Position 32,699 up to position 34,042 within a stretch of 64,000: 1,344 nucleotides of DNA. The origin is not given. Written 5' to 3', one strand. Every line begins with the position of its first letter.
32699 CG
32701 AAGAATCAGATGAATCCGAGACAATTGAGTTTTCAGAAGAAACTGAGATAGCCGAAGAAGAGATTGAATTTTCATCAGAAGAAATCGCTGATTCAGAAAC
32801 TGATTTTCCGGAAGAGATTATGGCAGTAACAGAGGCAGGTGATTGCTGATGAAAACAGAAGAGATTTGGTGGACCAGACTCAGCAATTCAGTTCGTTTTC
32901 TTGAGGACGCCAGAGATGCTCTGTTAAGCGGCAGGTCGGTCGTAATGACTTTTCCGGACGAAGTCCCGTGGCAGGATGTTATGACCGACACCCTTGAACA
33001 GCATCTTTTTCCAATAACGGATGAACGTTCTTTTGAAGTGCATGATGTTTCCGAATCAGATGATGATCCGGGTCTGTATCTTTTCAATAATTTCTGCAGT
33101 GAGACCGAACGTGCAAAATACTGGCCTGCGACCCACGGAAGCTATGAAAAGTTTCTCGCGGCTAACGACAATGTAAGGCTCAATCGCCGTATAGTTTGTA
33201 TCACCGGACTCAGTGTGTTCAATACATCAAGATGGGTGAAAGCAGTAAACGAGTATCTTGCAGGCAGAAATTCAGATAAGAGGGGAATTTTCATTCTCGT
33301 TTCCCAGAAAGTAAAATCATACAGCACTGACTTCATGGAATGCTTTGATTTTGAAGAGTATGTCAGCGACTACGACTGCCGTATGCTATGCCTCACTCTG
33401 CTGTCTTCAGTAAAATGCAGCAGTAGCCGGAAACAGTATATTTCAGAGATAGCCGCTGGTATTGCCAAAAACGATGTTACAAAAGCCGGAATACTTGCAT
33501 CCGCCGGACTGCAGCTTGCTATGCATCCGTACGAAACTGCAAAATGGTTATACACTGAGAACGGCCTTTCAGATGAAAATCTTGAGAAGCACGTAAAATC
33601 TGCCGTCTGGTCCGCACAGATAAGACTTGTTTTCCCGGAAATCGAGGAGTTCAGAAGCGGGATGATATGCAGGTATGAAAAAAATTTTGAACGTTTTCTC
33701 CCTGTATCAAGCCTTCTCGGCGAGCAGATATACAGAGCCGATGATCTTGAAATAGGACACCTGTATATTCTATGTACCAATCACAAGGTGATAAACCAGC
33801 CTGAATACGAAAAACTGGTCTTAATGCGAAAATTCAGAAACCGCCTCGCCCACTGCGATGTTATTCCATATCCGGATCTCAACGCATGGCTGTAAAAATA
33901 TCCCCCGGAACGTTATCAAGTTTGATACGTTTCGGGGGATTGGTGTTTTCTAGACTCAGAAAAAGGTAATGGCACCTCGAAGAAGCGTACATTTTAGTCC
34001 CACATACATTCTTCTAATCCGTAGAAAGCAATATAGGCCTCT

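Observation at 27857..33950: Isolated two-gene cassette: a 1512-aa giant protein translationally coupled to a HEPN-motif protein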

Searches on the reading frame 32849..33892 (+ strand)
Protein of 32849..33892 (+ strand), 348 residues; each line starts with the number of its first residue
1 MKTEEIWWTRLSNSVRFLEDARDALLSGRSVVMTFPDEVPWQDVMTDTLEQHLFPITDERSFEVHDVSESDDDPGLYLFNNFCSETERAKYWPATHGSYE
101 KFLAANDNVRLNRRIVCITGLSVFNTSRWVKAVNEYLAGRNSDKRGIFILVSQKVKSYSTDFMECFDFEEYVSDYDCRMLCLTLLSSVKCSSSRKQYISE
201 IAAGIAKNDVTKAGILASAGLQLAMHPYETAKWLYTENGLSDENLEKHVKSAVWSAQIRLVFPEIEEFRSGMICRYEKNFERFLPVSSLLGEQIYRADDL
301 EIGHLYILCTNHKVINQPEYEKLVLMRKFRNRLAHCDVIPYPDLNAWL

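Call 3: search_protein_families(library=pfam, proteins=[window:32849-33892:+], max_evalue=1)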
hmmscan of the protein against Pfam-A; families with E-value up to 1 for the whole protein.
window:32849-33892:+ (348 aa): 0 families

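Call 4: search_protein_families(library=padloc, proteins=[window:32849-33892:+], max_evalue=1)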
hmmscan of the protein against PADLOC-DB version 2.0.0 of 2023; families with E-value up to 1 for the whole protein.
window:32849-33892:+ (348 aa): 0 families

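Call 5: search_protein_families(library=ncbifam, proteins=[window:32849-33892:+], max_evalue=1)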
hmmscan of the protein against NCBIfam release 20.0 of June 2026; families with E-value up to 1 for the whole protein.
window:32849-33892:+ (348 aa): 1 family
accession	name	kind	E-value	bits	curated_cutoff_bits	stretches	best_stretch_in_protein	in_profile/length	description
NF047751.1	HepT_toxin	equivalog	0.14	12.1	60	1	309-335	70-96/120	type VII toxin-antitoxin system HepT family RNase toxin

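Call 6: find_homologous_proteins(query=window:32849-33892:+, max_evalue=0.001)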
Query window:32849-33892:+ (348 aa): 20 proteins with E <= 0.001 among 2061 candidates.
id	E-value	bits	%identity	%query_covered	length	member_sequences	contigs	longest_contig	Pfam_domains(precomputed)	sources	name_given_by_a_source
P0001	2.7e-233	791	98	100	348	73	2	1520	-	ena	-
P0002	1.0e-114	401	51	99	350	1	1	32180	-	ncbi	ncbi:MAG: hypothetical protein ACI4KM_09990 [Oscillospiraceae bacterium]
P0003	6.6e-114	399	51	98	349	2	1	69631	-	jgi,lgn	-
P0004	3.0e-108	380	49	99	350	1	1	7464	-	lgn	-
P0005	1.4e-107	378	50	98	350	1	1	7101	-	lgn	-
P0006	1.5e-107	378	49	100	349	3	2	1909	-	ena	-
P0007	1.6e-106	374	49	99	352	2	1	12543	-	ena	-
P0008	3.2e-104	367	51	99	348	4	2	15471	-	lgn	-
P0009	1.8e-103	364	47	99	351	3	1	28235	-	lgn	-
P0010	1.2e-102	362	50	99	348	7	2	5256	-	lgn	-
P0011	1.6e-102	361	49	99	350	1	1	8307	-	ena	-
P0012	3.1e-102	360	48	99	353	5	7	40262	-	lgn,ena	-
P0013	1.4e-98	348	47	98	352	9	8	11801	-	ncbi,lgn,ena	-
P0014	7.4e-93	329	45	99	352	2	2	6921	-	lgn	-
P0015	4.4e-81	291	40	96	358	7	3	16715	-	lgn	-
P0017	2.3e-74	269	38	97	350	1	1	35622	-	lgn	-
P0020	1.9e-27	114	26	99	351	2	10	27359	-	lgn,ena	-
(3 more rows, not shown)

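Call 7: search_solved_structures(query=window:32849-33892:+, max_evalue=10, show_alignments=2)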
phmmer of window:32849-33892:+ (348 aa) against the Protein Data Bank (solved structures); distinct sequences matched with E-value up to 10: 2.
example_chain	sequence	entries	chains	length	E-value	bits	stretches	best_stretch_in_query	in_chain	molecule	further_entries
7d2o_A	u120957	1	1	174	5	9.4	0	175-207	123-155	Luciferase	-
9fla_A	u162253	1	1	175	5.7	9.2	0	175-206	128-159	Luciferase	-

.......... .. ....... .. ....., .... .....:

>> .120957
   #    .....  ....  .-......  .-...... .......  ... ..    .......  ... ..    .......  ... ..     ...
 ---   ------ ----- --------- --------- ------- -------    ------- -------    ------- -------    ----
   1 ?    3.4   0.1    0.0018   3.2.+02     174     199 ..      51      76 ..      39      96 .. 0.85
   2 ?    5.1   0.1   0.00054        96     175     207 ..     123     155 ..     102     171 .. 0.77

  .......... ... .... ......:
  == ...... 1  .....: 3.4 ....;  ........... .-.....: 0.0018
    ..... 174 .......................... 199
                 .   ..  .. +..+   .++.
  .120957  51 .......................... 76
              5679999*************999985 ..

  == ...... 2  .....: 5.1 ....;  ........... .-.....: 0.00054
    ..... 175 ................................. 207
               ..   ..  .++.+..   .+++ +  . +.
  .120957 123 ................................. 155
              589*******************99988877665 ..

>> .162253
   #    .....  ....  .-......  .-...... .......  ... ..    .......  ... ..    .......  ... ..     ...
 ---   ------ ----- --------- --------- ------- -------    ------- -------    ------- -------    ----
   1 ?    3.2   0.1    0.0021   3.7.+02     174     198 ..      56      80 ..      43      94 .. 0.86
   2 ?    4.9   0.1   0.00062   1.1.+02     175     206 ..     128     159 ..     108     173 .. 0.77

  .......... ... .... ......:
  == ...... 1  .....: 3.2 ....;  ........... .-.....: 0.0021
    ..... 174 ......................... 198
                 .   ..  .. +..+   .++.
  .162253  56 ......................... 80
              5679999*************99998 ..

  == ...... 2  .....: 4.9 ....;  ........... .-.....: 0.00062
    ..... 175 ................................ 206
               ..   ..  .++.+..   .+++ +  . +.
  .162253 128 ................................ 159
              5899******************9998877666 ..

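Call 11: find_encoding_contigs(protein=P0003, flank=10000, max_places=2)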
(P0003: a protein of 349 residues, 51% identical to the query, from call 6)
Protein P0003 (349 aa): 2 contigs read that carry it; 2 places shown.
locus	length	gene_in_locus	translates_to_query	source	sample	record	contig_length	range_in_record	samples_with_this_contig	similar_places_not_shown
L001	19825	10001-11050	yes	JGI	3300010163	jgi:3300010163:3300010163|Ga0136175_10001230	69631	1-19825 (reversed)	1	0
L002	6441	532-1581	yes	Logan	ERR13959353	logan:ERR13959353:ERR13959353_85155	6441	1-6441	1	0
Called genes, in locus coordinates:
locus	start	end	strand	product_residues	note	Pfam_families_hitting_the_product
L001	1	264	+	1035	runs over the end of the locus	-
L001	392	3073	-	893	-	PF09586:YfhO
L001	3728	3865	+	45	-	-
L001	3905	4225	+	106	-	-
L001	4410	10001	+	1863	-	PF13424:TPR_12 (faint)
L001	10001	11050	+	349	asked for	-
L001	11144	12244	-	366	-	PF14907:NTP_transf_5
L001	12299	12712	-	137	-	-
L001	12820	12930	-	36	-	-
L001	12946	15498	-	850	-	PF00432:Prenyltrans (weak), PF13243:SQHop_cyclase_C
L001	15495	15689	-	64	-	PF18780:HNH_repeat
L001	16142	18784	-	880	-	PF00005:ABC_tran, PF02463:SMC_N (weak), PF03193:RsgA_GTPase (faint), PF13175:AAA_15 (faint), PF00005:ABC_tran, PF07155:ECF-ribofla_trS, PF12822:ECF_trnsprt (weak), PF20221:DUF6580 (weak), +5 more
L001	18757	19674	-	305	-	PF02361:CbiQ (weak)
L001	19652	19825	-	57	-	?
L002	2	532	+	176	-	?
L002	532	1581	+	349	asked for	-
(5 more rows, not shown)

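Call 12: find_encoding_contigs(protein=P0020, flank=10000, max_places=3)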
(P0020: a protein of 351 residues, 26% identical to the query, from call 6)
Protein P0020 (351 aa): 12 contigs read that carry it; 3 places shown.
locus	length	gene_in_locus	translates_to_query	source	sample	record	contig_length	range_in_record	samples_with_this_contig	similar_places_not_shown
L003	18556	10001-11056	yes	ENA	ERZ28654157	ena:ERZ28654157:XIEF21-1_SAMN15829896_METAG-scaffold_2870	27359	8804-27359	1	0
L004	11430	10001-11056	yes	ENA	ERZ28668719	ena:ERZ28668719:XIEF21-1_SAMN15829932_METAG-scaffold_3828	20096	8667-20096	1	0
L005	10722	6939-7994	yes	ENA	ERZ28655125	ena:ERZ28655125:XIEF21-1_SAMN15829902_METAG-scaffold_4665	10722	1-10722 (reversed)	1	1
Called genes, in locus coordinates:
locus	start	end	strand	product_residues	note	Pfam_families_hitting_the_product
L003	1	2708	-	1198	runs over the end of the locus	PF13191:AAA_16 (weak), PF13424:TPR_12 (weak), PF13374:TPR_10 (weak), PF13424:TPR_12, PF24885:TPR_NPHP3 (weak), PF00515:TPR_1 (weak), PF13374:TPR_10 (weak), PF13424:TPR_12, +7 more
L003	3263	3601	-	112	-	-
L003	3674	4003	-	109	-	-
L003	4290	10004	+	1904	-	-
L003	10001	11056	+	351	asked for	-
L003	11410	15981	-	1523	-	PF13088:BNR_2 (faint), PF00754:F5_F8_type_C, PF22633:F5_F8_type_C_2, PF00395:SLH (weak)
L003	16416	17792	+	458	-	PF00682:HMGL-like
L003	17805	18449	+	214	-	PF00392:GntR, PF07729:FCD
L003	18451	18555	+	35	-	?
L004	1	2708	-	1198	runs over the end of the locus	PF13191:AAA_16 (weak), PF13424:TPR_12 (weak), PF13374:TPR_10 (weak), PF13424:TPR_12, PF24885:TPR_NPHP3 (weak), PF00515:TPR_1 (weak), PF13374:TPR_10 (weak), PF13424:TPR_12, +7 more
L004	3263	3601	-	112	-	-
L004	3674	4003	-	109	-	-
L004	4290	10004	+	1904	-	-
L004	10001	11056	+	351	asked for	-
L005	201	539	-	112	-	-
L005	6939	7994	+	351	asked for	-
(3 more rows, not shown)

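Call 13: find_encoding_contigs(protein=P0017, flank=10000, max_places=2)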
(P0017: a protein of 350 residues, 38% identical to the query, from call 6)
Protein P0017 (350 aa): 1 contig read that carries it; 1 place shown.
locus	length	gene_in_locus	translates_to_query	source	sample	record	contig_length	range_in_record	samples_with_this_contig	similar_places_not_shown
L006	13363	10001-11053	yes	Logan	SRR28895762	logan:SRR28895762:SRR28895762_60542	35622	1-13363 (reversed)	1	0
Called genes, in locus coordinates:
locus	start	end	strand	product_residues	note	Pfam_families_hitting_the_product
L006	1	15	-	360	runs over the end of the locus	PF00535:Glycos_transf_2, PF04138:GtrA_DPMS_TM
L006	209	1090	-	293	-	PF14446:Prok-RING_1, PF10947:DUF2628 (weak)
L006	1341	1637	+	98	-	PF13273:DUF4064 (weak), PF03840:SecG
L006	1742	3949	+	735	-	PF08206:OB_RNB (weak), PF17876:CSD2 (faint), PF00773:RNB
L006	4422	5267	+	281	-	PF00149:Metallophos, PF12850:Metallophos_2 (weak)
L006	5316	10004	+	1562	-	-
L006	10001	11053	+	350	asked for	-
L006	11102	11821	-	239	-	PF02146:SIR2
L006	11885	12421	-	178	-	-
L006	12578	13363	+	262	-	?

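Call 14: predict_structure(alignment_id=A1)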
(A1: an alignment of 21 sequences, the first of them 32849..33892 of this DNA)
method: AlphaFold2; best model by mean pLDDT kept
length: 348 residues; sequences in the alignment: 21
mean_pLDDT: 91.8   pTM: 0.83
mean pLDDT of the five models: 91.8, 91.2, 91.0, 90.5, 89.2
residues with pLDDT >= 90: 272; 70-90: 75; 50-70: 1; < 50: 0
segments of 3 or more residues with pLDDT < 50: none
pLDDT, mean of each block of 10 residues (from residue 1): 90 94 93 93 95 83 92 93 92 89 89 93 92 92 88 86 91 91 93 94 93 95 97 95 94 96 93 94 88 91 92 91 91 91 88
secondary structure, 60 per line:
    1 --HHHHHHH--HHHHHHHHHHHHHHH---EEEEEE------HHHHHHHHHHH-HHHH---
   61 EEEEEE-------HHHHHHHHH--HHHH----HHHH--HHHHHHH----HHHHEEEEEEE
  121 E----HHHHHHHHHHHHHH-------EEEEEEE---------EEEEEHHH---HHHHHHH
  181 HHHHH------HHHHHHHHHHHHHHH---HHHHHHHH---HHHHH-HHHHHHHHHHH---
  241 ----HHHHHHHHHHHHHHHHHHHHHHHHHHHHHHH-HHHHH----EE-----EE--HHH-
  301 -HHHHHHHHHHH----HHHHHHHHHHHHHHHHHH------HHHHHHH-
elements in order: H3-9 H12-26 E30-35 H42-52 H54-57 E61-66 H74-82 H85-88 H93-96 H99-105 H110-113 E114-121 H126-139 E147-153 E163-167 H174-185 H192-206 H210-217 H221-225 H227-237 H245-275 H277-281 H302-312 H317-334 H341-347

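Call 20: fold_search(model_id=the predicted structure, library=pdb)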
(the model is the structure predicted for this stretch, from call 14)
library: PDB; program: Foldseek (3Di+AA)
matches with E <= 10: 784; with E <= 0.001: 5
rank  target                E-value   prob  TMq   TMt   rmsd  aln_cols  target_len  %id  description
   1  7tib_B                2.9e-04  1.00  0.35  0.38  16.9       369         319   12  Structure of the yeast clamp loader (Replication Factor C RFC) bound to the open sliding clamp (Proliferating Cell Nuc (released 2022-02-16)
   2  8bv0_A                4.7e-04  1.00  0.33  0.33  22.8       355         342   13  Binary complex between the NB-ARC domain from the Tomato immune receptor NRC1 and the SPRY domain-containing effector  (released 2022-12-21)
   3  7tfh_B                5.2e-04  1.00  0.37  0.40  16.1       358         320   11  Atomic model of the S. cerevisiae clamp-clamp loader complex PCNA-RFC bound to two DNA molecules, one at the 5'-recess (released 2022-11-16)
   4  8rfh_A                6.7e-04  1.00  0.34  0.19  22.8       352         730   10  CryoEM structure of the plant helper NLR NRC2 in its resting state (released 2024-01-10)
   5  9cc9_G                8.5e-04  1.00  0.33  0.16  18.4       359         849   12  Dodecameric state of the NRC4 resistosome (released 2024-09-11)
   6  9ri9_B                1.0e-03  1.00  0.30  0.15   8.9       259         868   12  Cryo-EM structure of the tomato NRC3 hexameric resistosome (released 2025-07-23)
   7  8xuq_A                1.1e-03  1.00  0.35  0.17  22.2       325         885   11  Cryo-EM structure of tomato NRC2 tetramer (released 2024-05-22)
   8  7ti8_B                1.2e-03  1.00  0.35  0.38  16.6       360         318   11  Structure of the yeast clamp loader (Replication Factor C RFC) bound to the open sliding clamp (Proliferating Cell Nuc (released 2022-02-16)
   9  7thv_B                1.3e-03  1.00  0.36  0.38  15.1       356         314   11  Structure of the yeast clamp loader (Replication Factor C RFC) bound to the sliding clamp (Proliferating Cell Nuclear  (released 2022-02-16)
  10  8zwo_C                1.4e-03  1.00  0.36  0.39  15.2       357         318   10  Structure of CTF18-PCNA with ATP (released 2025-06-18)
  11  7jgr_G                1.4e-03  1.00  0.37  0.35  16.6       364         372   11  Structure of Drosophila ORC bound to DNA (84 bp) and Cdc6 (released 2020-09-09)
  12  8fs5_B                1.5e-03  1.00  0.36  0.39  16.7       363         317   10  Structure of S. cerevisiae Rad24-RFC loading the 9-1-1 clamp onto a 10-nt gapped DNA in step 3 (open 9-1-1 and stably  (released 2023-06-14)
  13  8umt_D                1.7e-03  1.00  0.35  0.37  16.2       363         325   13  Atomic model of the human CTF18-RFC-PCNA binary complex in the three-subunit binding state (state 2) (released 2024-05-08)
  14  1iqp_A                2.3e-03  1.00  0.34  0.35  15.3       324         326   14  Crystal Structure of the Clamp Loader Small Subunit from Pyrococcus furiosus (released 2001-09-19)
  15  7jk6_A                2.4e-03  1.00  0.36  0.34  15.8       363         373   12  Structure of Drosophila ORC in the active conformation (released 2020-09-09)
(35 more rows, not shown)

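Call 21: search_protein_families(library=pfam, proteins=[L001:4410-9998:+, L003:4290-10001:+, L006:5316-10001:+], max_evalue=0.1)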
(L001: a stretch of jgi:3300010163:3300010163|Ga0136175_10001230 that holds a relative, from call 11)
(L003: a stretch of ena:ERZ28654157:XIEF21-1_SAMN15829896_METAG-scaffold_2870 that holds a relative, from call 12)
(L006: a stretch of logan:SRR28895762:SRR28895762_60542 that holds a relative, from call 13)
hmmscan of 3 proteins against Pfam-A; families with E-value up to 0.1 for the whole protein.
L001:4410-9998:+ (1863 aa): 10 families
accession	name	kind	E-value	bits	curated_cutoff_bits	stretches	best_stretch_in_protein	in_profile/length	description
PF13424.12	TPR_12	-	4.6e-07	30.4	30.1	1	482-544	11-76/77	Tetratricopeptide repeat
PF13173.12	AAA_14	-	0.00059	20.3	27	1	1507-1582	5-86/129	AAA domain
PF13176.12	TPR_7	-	0.0019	18.6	27.9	0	408-435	6-33/36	Tetratricopeptide repeat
PF07719.23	TPR_2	-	0.0024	18.3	27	0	408-426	8-26/34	Tetratricopeptide repeat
PF13191.12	AAA_16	-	0.01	16.8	32.6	1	1490-1605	2-122/167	AAA ATPase domain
PF01637.24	ATPase_2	-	0.011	16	33.2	1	1490-1563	1-78/225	ATPase domain predominantly from Archaea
PF13181.12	TPR_8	-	0.018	15.6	25.7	0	408-428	8-28/34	Tetratricopeptide repeat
PF13374.12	TPR_10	-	0.032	14.7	27.5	0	408-426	9-27/42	Tetratricopeptide repeat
PF00515.34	TPR_1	-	0.036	14.3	27.8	0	408-426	8-26/34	Tetratricopeptide repeat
PF12895.13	ANAPC3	-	0.039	14.7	27.2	0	408-427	30-49/82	Anaphase-promoting complex, cyclosome, subunit 3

L003:4290-10001:+ (1904 aa): 3 families
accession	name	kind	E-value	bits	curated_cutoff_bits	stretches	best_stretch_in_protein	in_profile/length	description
PF01637.24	ATPase_2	-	0.017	15.3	33.2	1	1529-1572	1-49/225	ATPase domain predominantly from Archaea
PF13424.12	TPR_12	-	0.061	14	30.1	0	478-524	26-73/77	Tetratricopeptide repeat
PF13401.12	AAA_22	-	0.099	13.4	27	0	1542-1677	4-125/130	AAA domain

L006:5316-10001:+ (1562 aa): 3 families
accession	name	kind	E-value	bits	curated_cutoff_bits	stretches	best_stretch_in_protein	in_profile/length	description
PF25526.1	LIP-1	-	0.025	14.4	34.1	0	513-623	66-177/250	Liprin-alpha-like coiled coil domain 2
PF20411.3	DUF6697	-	0.054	13.8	23.9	0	1153-1236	99-165/177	Domain of unknown function (DUF6697)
PF13181.12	TPR_8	-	0.074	13.7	25.7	0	544-572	4-32/34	Tetratricopeptide repeat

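Call 22: search_protein_families(library=padloc, proteins=[L001:4410-9998:+, L003:4290-10001:+, L006:5316-10001:+, P0003, P0020, P0017], max_evalue=0.1)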
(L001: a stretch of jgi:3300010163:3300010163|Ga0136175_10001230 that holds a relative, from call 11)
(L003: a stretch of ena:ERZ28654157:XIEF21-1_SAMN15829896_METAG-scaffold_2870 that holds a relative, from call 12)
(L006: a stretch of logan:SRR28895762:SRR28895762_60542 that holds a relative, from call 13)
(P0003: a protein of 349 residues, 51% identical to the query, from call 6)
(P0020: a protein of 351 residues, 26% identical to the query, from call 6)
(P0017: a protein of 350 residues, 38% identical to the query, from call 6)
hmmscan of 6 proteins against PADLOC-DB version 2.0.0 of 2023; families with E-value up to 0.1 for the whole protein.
L001:4410-9998:+ (1863 aa): 0 families

L003:4290-10001:+ (1904 aa): 0 families

L006:5316-10001:+ (1562 aa): 0 families

P0003 (349 aa): 0 families

P0020 (351 aa): 0 families

P0017 (350 aa): 0 families

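Call 24: find_related_loci(query=A1, collection=genome_contigs, flank=10000)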
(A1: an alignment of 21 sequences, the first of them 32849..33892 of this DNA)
Query A1 (348 aa) in genome_contigs; peptide patterns used: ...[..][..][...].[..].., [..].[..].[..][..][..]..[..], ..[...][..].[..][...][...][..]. (x = any residue, [..] = any of these).
87 stretches matched a pattern; 40 encode a relative of the query (tblastn E <= 1e-3); 40 distinct loci.
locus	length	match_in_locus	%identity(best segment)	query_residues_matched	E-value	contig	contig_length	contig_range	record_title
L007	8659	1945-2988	99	1-348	0e+0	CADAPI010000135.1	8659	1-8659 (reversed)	MAG: uncultured Ruminococcus sp. isolate RUG13497 genome assembly, contig: RUG13497_asm_135, whole genome shotgun sequen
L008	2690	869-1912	95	1-348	0e+0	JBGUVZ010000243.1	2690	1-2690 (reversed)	MAG: Oscillospiraceae bacterium isolate ruminal_MAG_89 ruminal_MAG_89_contig_0243, whole genome shotgun sequence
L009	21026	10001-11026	51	1-344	8e-119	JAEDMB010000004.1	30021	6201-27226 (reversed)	MAG: Oscillospiraceae bacterium isolate MAG255 NODE_1151_length_30021_cov_24.605720, whole genome shotgun sequence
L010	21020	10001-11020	50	5-344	9e-116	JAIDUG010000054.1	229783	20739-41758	MAG: Ruminococcus sp. isolate SC0367_S14_6 SC0367_S14_6_contig_54, whole genome shotgun sequence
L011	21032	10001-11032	51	1-344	3e-114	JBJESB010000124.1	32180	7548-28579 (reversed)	MAG: Oscillospiraceae bacterium isolate PUUB23_bin.030 NODE_572_length_32180_cov_10.640903, whole genome shotgun sequenc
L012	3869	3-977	51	20-344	4e-115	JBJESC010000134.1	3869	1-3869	MAG: Oscillospiraceae bacterium isolate PUUB39_bin.023 NODE_21664_length_3869_cov_4.952019, whole genome shotgun sequenc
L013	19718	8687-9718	49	1-344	7e-113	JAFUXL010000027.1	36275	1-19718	MAG: Ruminococcus sp. isolate RGIG4914 Roe_deer_Rumen-2__c6026, whole genome shotgun sequence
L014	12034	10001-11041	48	4-346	2e-107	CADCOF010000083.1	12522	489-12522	MAG: uncultured Ruminococcus sp. isolate RUG14826 genome assembly, contig: RUG14826_asm_83, whole genome shotgun sequenc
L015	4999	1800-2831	47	6-346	7e-103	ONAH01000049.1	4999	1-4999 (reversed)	uncultured Clostridiales bacterium isolate RUG122 genome assembly, contig: k87_7694302, whole genome shotgun sequence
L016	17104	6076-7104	47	1-345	4e-102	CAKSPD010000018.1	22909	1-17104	MAG: uncultured Oscillospiraceae bacterium isolate REFINED_METABAT215_TOP10_CONTIGS_1500_ASSEMBLY_K77_MERGED__Hadza_MoBi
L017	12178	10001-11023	43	5-344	1e-101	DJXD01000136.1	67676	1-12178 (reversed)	MAG TPA_asm: Ruminococcus sp. UBA7013 UBA7013_contig_31099, whole genome shotgun sequence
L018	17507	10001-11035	44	3-344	2e-97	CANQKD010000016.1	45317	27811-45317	MAG: uncultured Clostridia bacterium isolate Lapin-026__bin63 genome assembly, contig: Lapin-026__NODE_823_length_45317_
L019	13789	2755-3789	45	3-344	1e-97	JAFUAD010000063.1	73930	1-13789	MAG: Oscillospiraceae bacterium isolate RGIG4308 Roe_deer_Duodenum-2__c1920, whole genome shotgun sequence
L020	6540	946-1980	44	3-344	1e-96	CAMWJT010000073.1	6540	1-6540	MAG TPA_asm: uncultured Ruminococcus sp. isolate SRR14411268_bin.4_metawrap_v1.3_MAG genome assembly, contig: NODE.1465_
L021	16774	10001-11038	44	3-344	1e-95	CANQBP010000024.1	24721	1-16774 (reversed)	MAG: uncultured Clostridia bacterium isolate Lapin-002__bin115 genome assembly, contig: Lapin-002__NODE_2631_length_2472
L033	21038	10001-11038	39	5-344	2e-87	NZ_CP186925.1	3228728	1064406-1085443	Ruminococcus callidus strain ATCC 27760 chromosome, complete genome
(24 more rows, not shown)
